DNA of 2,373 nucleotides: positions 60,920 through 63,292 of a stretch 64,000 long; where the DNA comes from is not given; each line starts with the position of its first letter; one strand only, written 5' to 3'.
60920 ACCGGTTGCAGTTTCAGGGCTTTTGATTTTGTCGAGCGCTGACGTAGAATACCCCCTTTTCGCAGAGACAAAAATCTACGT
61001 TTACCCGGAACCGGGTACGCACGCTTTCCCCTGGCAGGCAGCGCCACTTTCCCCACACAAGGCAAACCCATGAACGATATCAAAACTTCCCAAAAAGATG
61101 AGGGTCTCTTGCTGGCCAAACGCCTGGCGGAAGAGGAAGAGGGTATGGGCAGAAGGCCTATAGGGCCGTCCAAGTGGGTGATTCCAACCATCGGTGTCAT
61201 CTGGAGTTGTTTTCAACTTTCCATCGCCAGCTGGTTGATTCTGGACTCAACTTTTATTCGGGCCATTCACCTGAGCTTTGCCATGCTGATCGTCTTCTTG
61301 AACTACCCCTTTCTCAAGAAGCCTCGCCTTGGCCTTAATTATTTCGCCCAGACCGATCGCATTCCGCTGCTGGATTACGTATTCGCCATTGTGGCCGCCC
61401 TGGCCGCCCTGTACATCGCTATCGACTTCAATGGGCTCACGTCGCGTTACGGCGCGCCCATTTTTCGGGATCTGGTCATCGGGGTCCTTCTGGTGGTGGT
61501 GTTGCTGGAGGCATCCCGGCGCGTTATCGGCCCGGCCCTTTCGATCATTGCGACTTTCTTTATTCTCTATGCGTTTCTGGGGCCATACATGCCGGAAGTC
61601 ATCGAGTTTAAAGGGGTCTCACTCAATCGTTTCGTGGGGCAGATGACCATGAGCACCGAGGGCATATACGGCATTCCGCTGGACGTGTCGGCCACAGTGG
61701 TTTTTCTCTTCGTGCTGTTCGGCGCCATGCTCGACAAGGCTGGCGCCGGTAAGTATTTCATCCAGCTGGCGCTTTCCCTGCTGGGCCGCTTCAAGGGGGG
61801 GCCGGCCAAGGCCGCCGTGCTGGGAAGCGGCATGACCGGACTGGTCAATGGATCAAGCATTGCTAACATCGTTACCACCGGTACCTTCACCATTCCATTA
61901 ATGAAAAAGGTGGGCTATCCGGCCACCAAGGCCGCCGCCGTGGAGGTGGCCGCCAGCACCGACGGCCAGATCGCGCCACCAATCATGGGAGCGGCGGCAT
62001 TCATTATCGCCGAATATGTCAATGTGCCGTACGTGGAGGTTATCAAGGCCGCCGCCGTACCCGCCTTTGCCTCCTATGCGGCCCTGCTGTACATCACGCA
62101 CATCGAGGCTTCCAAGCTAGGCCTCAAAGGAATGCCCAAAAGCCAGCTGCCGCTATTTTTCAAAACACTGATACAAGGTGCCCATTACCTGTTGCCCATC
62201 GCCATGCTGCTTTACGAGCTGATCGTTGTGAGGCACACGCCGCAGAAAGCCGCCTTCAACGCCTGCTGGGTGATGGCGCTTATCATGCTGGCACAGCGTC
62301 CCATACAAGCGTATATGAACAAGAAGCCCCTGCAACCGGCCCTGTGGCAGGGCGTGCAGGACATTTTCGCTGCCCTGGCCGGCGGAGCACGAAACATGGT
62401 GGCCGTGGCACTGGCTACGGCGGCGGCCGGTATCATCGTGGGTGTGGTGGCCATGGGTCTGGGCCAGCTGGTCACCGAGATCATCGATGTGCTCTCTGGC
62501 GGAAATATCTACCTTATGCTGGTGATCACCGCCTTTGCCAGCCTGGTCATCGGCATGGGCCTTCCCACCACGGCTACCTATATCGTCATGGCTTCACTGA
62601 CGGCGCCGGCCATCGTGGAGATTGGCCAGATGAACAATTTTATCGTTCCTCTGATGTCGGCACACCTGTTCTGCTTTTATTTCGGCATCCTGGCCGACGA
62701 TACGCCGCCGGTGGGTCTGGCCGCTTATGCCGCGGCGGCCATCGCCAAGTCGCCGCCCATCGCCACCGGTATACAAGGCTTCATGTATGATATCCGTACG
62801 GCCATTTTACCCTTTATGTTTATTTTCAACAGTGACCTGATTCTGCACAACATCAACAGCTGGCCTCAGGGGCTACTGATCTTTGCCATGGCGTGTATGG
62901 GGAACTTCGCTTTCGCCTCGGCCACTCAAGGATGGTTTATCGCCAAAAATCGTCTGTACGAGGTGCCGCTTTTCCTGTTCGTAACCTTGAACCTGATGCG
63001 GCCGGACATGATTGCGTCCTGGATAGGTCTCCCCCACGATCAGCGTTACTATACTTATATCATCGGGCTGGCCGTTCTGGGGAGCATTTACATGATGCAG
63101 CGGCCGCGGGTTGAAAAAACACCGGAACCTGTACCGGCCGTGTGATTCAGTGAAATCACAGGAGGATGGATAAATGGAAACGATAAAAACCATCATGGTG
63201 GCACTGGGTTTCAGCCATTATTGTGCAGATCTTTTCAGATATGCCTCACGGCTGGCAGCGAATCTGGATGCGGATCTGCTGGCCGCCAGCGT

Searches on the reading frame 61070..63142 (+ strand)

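Call 56: search_protein_families(library=pfam, proteins=[window:61070-63142:+], max_evalue=0.001)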
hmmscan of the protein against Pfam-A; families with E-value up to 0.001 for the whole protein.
window:61070-63142:+ (691 aa): 2 families
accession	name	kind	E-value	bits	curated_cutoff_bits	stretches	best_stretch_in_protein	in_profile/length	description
PF06808.19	DctM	-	4.3e-76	256.8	23.8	1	141-594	2-408/413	Tripartite ATP-independent periplasmic transporter, DctM component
PF11874.13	DUF3394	-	3.5e-15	56.6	28.2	1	602-651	2-51/181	Domain of unknown function (DUF3394)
